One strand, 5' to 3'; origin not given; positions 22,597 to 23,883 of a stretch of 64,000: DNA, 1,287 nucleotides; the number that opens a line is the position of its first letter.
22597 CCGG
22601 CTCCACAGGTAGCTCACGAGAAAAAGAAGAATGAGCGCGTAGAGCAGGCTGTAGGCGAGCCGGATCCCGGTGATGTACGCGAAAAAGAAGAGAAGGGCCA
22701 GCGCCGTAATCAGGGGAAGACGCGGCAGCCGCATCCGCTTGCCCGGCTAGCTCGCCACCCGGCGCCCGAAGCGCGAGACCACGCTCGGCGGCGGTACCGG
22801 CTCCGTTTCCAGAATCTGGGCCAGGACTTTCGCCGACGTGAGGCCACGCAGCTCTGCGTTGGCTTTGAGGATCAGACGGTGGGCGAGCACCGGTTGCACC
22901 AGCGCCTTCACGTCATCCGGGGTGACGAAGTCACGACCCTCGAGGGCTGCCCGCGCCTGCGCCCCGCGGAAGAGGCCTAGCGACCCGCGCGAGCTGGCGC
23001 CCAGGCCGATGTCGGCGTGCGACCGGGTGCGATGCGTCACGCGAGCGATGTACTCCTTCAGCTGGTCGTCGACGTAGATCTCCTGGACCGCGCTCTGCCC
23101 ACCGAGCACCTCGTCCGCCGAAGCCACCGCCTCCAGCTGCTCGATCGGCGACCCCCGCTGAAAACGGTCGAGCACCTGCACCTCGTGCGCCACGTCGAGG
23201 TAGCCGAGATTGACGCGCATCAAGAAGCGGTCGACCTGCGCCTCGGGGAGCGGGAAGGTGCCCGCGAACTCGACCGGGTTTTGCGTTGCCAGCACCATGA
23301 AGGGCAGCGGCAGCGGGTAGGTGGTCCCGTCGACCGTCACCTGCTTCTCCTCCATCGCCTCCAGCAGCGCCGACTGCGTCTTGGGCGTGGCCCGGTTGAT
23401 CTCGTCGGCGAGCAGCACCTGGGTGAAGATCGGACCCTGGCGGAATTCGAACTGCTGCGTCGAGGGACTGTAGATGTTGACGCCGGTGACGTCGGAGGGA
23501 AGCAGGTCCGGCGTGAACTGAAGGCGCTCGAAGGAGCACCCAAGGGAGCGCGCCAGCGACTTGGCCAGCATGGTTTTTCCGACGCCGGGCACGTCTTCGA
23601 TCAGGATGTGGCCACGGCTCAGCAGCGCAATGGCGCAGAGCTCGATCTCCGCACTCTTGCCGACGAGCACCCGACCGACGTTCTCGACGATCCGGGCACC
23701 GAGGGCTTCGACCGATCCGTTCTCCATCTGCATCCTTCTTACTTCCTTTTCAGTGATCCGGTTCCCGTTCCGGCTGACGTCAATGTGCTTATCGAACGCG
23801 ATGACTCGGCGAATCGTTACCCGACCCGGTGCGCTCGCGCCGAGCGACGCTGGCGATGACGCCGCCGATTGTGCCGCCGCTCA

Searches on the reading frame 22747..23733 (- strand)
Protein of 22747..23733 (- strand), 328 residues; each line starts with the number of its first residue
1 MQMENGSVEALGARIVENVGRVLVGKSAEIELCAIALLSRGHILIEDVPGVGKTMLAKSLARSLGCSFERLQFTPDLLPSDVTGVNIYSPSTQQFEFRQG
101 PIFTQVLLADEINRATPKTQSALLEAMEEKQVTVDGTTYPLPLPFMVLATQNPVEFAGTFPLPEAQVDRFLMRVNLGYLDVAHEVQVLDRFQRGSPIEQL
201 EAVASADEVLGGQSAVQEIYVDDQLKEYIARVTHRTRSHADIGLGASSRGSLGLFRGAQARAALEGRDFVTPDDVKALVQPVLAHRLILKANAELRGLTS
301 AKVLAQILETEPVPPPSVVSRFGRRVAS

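Call 68: find_encoding_contigs(protein=window:22747-23733:-, flank=10000, max_places=1)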
Protein window:22747-23733:- (328 aa): 6 contigs read that carry it; 1 place shown.
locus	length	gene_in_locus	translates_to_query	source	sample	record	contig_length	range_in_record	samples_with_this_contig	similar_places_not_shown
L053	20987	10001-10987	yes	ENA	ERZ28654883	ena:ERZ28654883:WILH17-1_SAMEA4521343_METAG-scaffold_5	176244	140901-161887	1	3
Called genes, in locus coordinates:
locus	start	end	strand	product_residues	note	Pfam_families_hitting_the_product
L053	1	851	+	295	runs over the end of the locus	PF01680:SOR_SNZ, PF05690:ThiG (weak)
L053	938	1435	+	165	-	PF01174:SNO, PF07685:GATase_3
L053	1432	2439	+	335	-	-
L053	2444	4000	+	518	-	PF19568:Spore_III_AA, PF00004:AAA (faint), PF03266:NTPase_1 (faint), PF25516:PTPase, PF01424:R3H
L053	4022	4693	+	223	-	PF02223:Thymidylate_kin, PF13521:AAA_28 (weak)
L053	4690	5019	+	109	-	PF06153:CdAMP_rec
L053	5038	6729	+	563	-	PF01590:GAF, PF13185:GAF_2, PF13492:GAF_3, PF13185:GAF_2, PF01590:GAF, PF00211:Guanylate_cyc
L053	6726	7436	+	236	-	PF04474:DUF554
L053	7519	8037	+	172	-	PF04542:Sigma70_r2, PF08281:Sigma70_r4_2, PF04545:Sigma70_r4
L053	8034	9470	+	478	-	PF13964:Beta-prop_Calicin (weak), PF01344:Kelch_1 (weak), PF24681:Kelch_KLHDC2_KLHL20_DRC7, PF25210:Kelch_FKB95 (weak), PF24681:Kelch_KLHDC2_KLHL20_DRC7, PF13415:Beta-prop_FBX42, PF13964:Beta-prop_Calicin, PF24981:Beta-prop_ATRN-LZTR1, +7 more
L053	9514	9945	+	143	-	-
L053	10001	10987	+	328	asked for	PF20030:bpMoxR, PF00004:AAA (weak), PF07726:AAA_3, PF07728:AAA_5, PF17863:AAA_lid_2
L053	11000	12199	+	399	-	PF01882:DUF58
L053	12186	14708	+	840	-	PF01841:Transglut_core, PF13559:DUF4129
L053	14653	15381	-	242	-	PF23023:Anti-Pycsar_Apyc1, PF00753:Lactamase_B, PF12706:Lactamase_B_2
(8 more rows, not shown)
